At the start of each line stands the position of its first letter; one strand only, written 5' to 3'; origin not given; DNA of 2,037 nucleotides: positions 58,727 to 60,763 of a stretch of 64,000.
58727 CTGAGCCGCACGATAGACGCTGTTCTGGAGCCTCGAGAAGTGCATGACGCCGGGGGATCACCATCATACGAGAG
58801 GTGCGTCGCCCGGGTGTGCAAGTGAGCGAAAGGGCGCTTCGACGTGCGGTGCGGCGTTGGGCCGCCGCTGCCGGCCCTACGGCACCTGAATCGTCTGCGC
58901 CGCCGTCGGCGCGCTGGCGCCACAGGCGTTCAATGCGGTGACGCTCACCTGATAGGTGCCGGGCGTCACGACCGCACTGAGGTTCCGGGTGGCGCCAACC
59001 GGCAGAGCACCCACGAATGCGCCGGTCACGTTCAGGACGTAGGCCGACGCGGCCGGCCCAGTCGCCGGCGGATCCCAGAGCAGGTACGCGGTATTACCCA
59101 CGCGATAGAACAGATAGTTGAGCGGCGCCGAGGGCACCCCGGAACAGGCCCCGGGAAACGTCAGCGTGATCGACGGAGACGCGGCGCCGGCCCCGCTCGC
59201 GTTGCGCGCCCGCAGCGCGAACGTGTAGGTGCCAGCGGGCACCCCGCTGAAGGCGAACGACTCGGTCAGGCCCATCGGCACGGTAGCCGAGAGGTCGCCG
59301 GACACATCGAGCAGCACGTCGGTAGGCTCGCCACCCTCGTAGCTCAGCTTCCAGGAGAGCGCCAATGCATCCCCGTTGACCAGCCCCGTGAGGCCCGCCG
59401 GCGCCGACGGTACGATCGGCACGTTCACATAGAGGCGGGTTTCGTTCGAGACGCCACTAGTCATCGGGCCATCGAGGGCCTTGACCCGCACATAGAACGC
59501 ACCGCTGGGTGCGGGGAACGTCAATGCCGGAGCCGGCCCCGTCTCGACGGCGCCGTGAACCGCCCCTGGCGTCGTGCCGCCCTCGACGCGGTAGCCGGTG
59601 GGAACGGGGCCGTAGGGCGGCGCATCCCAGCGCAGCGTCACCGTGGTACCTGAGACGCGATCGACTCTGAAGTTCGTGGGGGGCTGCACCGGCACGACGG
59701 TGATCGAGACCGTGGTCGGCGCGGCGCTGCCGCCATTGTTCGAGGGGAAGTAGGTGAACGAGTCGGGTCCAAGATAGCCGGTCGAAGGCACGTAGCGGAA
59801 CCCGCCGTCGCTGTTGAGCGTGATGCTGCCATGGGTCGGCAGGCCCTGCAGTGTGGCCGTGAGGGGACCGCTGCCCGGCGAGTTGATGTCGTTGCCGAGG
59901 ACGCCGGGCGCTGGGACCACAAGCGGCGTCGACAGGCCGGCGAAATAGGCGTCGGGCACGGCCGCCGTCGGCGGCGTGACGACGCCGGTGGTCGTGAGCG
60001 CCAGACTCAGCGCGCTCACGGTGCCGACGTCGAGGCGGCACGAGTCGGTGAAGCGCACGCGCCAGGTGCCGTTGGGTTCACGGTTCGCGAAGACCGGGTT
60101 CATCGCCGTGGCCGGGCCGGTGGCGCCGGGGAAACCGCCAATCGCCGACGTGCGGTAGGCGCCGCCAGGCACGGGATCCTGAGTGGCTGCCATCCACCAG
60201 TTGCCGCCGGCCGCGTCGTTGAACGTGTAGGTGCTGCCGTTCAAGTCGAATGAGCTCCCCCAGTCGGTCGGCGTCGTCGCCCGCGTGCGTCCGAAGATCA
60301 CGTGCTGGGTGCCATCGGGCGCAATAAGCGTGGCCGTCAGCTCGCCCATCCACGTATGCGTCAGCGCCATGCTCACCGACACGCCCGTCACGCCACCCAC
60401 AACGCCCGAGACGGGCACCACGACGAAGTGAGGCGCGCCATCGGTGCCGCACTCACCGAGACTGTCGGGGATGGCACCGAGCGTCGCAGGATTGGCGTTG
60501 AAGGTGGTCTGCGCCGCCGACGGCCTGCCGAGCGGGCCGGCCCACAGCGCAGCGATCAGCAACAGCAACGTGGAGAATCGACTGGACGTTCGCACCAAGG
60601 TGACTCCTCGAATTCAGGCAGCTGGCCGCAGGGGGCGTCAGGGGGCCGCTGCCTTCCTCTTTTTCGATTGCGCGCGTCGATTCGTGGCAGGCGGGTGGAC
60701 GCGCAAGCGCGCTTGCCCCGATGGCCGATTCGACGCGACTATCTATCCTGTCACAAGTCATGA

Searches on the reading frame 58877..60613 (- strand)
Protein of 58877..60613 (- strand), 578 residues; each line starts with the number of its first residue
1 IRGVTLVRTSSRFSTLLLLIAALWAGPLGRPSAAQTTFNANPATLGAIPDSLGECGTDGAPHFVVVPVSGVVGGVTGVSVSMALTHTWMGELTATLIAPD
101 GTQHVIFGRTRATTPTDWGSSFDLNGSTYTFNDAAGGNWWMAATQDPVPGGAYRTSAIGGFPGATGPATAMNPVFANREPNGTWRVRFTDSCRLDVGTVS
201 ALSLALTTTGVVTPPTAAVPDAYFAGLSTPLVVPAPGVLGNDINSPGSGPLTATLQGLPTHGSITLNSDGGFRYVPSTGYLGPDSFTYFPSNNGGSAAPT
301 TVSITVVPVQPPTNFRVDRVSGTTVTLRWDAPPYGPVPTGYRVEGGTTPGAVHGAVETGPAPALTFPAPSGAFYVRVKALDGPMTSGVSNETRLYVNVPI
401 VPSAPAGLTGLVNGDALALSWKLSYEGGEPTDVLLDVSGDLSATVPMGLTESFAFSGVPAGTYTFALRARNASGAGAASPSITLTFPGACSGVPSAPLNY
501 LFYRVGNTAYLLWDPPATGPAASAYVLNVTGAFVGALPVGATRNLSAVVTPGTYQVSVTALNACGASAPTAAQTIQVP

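Call 89: search_protein_families(library=pfam, proteins=[window:58877-60613:-], max_evalue=0.001)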
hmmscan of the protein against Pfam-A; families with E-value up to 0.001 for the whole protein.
window:58877-60613:- (578 aa): 6 families
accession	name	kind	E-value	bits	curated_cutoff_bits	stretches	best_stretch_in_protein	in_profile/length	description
PF00041.27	fn3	-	8.6e-12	45.5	25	1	311-344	2-35/84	Fibronectin type III domain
PF01483.27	P_proprotein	-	2.3e-09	37.7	21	1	77-142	3-67/86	Proprotein convertase P-domain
PF17963.7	Big_9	-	3.2e-09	38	23.6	1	214-305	3-89/89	Bacterial Ig domain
PF17803.7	Cadherin_4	-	1.1e-08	35.8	25.1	1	205-274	4-71/71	Bacterial cadherin-like domain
PF00801.26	PKD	-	3.9e-07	30.4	23.5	0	302-381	6-67/80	PKD domain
PF17892.7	Cadherin_5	-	6.2e-06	26.4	26.5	1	230-306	21-97/98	Cadherin-like domain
